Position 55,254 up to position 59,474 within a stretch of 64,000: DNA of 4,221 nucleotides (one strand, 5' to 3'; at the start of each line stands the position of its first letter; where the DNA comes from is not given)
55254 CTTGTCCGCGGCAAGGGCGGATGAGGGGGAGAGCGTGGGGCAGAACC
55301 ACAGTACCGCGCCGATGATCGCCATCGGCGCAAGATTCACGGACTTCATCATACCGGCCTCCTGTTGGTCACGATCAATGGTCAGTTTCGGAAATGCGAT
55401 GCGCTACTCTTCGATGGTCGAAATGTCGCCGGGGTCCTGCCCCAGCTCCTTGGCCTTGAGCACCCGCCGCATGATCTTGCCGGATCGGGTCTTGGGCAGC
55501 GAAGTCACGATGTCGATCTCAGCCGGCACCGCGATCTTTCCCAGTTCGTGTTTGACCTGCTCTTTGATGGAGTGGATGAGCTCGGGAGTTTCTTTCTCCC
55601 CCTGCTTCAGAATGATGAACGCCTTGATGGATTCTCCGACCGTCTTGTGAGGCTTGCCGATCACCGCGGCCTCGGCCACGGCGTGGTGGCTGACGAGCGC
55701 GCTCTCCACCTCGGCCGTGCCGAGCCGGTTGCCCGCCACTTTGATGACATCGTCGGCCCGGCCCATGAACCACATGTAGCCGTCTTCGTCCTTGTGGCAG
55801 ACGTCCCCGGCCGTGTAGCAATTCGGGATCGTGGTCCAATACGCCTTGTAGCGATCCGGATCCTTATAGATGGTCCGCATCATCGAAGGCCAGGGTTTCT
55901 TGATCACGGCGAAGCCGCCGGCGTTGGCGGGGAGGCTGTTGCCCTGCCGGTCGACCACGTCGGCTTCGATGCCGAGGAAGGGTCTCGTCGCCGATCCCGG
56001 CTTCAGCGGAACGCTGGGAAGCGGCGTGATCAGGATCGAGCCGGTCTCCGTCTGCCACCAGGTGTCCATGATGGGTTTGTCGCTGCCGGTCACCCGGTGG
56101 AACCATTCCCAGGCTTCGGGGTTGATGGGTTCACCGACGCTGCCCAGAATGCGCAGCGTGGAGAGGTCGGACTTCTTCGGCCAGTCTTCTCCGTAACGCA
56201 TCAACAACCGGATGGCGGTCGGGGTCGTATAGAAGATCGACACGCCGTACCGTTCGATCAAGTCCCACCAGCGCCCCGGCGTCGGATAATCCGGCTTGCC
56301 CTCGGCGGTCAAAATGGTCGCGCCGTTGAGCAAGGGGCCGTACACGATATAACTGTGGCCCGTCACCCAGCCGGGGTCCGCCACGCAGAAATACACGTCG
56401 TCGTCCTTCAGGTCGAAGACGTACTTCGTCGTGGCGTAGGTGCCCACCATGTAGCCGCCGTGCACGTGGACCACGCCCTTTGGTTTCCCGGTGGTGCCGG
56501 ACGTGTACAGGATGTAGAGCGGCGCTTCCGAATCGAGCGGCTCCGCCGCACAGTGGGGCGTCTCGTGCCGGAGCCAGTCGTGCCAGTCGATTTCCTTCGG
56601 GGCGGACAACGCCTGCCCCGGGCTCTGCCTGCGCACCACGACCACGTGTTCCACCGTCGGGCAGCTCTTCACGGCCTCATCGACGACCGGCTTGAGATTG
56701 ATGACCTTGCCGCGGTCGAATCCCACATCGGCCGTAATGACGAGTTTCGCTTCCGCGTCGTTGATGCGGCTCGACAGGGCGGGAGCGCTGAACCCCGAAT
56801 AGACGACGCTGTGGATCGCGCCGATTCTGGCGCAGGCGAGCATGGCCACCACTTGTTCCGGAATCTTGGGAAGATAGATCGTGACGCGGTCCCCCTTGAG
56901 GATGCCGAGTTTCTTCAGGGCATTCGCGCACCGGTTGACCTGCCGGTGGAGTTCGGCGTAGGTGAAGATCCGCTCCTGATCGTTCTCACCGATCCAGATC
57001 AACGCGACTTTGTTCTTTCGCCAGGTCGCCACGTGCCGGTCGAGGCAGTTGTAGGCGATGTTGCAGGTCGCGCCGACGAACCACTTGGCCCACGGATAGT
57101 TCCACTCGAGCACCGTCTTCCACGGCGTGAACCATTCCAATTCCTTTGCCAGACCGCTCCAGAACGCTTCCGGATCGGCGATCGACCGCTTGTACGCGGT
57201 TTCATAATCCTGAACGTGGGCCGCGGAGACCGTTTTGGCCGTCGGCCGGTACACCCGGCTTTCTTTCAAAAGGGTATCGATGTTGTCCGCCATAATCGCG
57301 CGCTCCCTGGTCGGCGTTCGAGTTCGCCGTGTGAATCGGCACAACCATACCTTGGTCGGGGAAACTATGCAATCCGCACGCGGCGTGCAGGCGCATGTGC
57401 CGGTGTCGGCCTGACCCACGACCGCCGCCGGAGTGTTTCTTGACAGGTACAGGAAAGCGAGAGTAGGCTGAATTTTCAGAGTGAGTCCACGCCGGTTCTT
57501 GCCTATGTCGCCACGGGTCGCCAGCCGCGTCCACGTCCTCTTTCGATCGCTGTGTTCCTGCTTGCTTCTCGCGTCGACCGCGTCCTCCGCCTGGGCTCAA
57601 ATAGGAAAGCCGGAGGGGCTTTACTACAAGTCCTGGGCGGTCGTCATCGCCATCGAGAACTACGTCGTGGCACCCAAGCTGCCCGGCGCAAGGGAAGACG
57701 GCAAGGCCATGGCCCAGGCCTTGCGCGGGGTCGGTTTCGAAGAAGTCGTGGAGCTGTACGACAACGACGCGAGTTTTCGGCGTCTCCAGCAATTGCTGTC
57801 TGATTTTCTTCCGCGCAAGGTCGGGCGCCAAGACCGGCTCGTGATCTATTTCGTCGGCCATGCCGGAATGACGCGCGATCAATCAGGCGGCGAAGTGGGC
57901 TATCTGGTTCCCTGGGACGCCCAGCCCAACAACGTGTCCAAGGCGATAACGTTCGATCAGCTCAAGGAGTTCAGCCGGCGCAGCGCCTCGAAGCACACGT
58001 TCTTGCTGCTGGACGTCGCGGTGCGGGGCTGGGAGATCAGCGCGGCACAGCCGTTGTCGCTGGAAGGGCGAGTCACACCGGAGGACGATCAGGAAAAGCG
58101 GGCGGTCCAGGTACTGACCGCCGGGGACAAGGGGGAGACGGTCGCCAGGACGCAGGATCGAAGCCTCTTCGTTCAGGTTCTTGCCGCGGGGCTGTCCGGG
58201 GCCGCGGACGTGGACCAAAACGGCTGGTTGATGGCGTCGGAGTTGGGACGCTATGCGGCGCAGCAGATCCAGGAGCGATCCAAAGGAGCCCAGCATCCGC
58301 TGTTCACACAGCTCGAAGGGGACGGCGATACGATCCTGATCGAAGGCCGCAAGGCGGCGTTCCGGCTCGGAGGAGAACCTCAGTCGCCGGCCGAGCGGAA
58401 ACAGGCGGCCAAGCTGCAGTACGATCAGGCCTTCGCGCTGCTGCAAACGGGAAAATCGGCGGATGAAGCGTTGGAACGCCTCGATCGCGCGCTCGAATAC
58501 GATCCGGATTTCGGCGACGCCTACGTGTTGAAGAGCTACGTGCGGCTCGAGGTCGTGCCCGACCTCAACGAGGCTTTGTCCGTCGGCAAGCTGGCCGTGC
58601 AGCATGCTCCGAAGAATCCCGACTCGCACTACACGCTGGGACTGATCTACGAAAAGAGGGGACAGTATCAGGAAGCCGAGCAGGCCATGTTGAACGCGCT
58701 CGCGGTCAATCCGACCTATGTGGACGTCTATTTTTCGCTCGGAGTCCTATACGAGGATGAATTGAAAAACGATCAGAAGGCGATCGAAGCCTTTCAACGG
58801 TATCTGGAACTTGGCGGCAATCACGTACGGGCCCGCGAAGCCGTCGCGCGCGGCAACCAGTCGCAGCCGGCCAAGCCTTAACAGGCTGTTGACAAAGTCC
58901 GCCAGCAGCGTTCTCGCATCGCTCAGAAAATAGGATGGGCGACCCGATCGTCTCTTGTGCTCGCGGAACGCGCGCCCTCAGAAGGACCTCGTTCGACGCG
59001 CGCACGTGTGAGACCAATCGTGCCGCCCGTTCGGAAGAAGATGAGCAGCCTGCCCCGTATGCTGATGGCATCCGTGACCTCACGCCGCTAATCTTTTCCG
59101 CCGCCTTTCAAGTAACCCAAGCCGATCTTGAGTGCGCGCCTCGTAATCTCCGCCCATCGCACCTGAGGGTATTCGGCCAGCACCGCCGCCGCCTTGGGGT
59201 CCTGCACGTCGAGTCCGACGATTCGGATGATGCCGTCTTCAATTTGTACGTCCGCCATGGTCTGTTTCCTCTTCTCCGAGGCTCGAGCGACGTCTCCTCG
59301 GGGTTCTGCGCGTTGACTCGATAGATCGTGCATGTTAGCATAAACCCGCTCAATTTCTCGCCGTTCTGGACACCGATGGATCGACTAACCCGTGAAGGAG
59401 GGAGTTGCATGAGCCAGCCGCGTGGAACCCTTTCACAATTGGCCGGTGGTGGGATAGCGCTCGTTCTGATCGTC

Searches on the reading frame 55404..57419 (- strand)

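Call 87: search_protein_families(library=pfam, proteins=[window:55404-57419:-], max_evalue=0.00001)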
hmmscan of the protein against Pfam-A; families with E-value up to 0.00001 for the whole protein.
window:55404-57419:- (671 aa): 3 families
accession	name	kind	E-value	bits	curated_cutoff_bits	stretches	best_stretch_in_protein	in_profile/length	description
PF00501.34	AMP-binding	-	3.5e-95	319.5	29.9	1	128-516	3-382/384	AMP-binding enzyme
PF13193.12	AMP-binding_C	-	8.4e-25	87.9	24.5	1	570-648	1-76/76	AMP-binding enzyme C-terminal domain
PF16177.11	ACAS_N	-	2e-22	79.2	27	1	72-125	1-55/55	Acetyl-coenzyme A synthetase N-terminus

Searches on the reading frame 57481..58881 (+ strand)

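Call 87: search_protein_families(library=pfam, proteins=[window:57481-58881:+], max_evalue=0.00001)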
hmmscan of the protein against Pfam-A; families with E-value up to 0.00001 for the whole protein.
window:57481-58881:+ (466 aa): 13 families
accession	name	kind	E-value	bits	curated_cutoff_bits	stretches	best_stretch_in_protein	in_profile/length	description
PF13431.12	TPR_17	-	2.2e-15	56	24.4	1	372-401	5-34/34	Tetratricopeptide repeat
PF00656.27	Peptidase_C14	-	6.3e-13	49.4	21.4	1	51-277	2-225/233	Caspase domain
PF07719.23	TPR_2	-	1.4e-12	47.1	27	1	381-413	2-34/34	Tetratricopeptide repeat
PF13414.12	TPR_11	-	1.9e-12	47.1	26.8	0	392-425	6-39/42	TPR repeat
PF13432.12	TPR_16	-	2.1e-12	47.7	32.7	1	384-445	1-61/65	Tetratricopeptide repeat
PF14559.12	TPR_19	-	3.7e-10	40.4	25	0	361-411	6-56/68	Tetratricopeptide repeat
PF13181.12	TPR_8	-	5.9e-10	38.9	25.7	0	381-412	2-33/34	Tetratricopeptide repeat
PF00515.34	TPR_1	-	2.3e-09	37.1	27.8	1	381-413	2-34/34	Tetratricopeptide repeat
PF13428.12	TPR_14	-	2.9e-09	37.1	23.5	0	381-421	2-42/44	Tetratricopeptide repeat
PF13424.12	TPR_12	-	4.8e-08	33.5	30.1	1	383-444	6-74/77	Tetratricopeptide repeat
PF13371.12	TPR_9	-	1.8e-07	31.5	35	0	361-415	10-64/73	Tetratricopeptide repeat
PF13174.12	TPR_6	-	5.2e-06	27.2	26.3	0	415-443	1-28/33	Tetratricopeptide repeat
PF13176.12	TPR_7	-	6.5e-06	26.3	27.9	0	386-409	5-28/36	Tetratricopeptide repeat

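Call 90: search_protein_families(library=ncbifam, proteins=[window:57481-58881:+], max_evalue=0.05)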
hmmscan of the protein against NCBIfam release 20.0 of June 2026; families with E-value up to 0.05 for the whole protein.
window:57481-58881:+ (466 aa): 18 families
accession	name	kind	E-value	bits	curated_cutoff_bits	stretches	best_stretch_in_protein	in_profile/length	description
NF040959.1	MamA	equivalog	5.7e-16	58.6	200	1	311-444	72-202/204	magnetosome protein MamA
NF047832.1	caspase_w_EACC1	subfamily_domain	1.1e-12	47.9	140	1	51-265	1-210/211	caspase, EACC1-associated type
TIGR02521.1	type_IV_pilW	equivalog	8.7e-12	45.1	154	2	382-448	33-98/234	type IV pilus biogenesis/stability protein PilW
TIGR02917.1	PEP_TPR_lipo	equivalog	2.5e-10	38.9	312.2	1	310-457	397-541/899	XrtA/PEP-CTERM system TPR-repeat protein PrsT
NF033762.1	social_mot_Tgl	equivalog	3.8e-10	39.5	225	1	378-457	29-108/252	social motility TPR repeat lipoprotein Tgl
NF033758.1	gliding_GltE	equivalog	5.2e-09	35.6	225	1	321-449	232-359/411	adventurous gliding motility TPR repeat lipoprotein GltE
NF008391.2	PRK11189.1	equivalog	4.5e-06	26.4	250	1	379-448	64-132/297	lipoprotein NlpI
TIGR00540.1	TPR_hemY_coli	hypoth_equivalog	1.4e-05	24.1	142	1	303-430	254-375/385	heme biosynthesis-associated TPR protein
TIGR00990.1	3a0801s09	subfamily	0.00016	20.5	757.25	1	307-424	329-443/615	mitochondrial import receptor subunit TOM70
NF047371.1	FlcA_CTERM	equivalog_domain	0.00017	20.2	300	1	293-423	394-516/646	periplasmic flagellar collar protein FlcA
NF002725.1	PRK02603.1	equivalog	0.00075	19.6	143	1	306-401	31-127/173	photosystem I assembly protein Ycf3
NF052312.1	T9SS_PorW_SprE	equivalog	0.00093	17.9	250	1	415-443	546-574/716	type IX secretion system periplasmic lipoprotein PorW/SprE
NF041522.1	TPR_sll0314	equivalog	0.00099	18.4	225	0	362-408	196-242/275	Sll0314/Alr1548 family TPR repeat-containing protein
NF008757.0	PRK11788.1-5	equivalog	0.0016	17.7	363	0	382-454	109-180/388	lipopolysaccharide assembly protein LapB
NF047507.1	TPR_BatC_Lepto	exception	0.0023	17.4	175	0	381-413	97-129/214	TPR repeat-containing protein BatC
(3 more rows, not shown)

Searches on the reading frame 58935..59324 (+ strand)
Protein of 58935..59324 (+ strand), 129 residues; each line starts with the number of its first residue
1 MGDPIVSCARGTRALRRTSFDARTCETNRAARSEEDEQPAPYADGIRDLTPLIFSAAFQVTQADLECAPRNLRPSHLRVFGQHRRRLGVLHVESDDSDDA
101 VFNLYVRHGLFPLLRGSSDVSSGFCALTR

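Call 106: search_solved_structures(query=window:58935-59324:+, max_evalue=1)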
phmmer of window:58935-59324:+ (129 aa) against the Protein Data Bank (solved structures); distinct sequences matched with E-value up to 1: 0.
